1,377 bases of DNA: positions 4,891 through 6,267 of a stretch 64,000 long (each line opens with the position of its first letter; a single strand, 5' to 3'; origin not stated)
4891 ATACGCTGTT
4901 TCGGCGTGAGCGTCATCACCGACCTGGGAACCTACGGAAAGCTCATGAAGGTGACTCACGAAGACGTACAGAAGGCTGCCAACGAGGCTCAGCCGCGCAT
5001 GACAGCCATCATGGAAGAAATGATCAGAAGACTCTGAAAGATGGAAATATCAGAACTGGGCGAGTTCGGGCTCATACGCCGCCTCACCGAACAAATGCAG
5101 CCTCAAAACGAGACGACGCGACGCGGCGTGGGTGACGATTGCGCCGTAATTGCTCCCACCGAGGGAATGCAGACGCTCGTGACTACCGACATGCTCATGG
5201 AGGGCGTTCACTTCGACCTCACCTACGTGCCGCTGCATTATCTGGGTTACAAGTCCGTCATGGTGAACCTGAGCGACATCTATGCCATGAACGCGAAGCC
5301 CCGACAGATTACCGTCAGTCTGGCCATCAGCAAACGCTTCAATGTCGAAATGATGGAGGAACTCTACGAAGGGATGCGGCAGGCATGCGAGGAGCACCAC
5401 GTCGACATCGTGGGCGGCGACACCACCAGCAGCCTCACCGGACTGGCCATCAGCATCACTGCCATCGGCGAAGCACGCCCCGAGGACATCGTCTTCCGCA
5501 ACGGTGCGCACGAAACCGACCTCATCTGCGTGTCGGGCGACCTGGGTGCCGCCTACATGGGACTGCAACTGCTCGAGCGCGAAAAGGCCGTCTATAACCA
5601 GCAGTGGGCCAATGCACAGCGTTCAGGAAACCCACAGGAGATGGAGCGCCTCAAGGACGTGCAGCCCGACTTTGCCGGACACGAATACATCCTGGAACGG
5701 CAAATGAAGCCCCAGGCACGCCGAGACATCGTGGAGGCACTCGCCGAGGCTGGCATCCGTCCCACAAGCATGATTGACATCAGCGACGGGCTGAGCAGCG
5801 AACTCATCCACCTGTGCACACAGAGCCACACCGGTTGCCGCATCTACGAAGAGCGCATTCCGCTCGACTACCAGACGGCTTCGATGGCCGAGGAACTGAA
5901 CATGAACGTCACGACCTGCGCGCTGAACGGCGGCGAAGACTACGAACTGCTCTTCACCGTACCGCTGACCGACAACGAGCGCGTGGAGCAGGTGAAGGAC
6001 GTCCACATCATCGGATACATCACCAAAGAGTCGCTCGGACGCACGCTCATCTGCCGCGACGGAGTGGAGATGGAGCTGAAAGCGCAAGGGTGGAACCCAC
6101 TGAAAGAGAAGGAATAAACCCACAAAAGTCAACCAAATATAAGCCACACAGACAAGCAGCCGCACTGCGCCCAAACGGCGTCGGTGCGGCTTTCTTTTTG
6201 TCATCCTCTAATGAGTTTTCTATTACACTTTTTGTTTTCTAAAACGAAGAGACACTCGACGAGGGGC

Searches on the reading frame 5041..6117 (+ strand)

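Call 12: search_protein_families(library=pfam, proteins=[window:5041-6117:+])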
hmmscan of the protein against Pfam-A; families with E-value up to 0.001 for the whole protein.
window:5041-6117:+ (358 aa): 1 family
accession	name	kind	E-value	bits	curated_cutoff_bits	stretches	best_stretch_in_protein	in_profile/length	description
PF00586.29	AIRS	-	5.7e-31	107.7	24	1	31-144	1-111/112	AIR synthase related protein, N-terminal domain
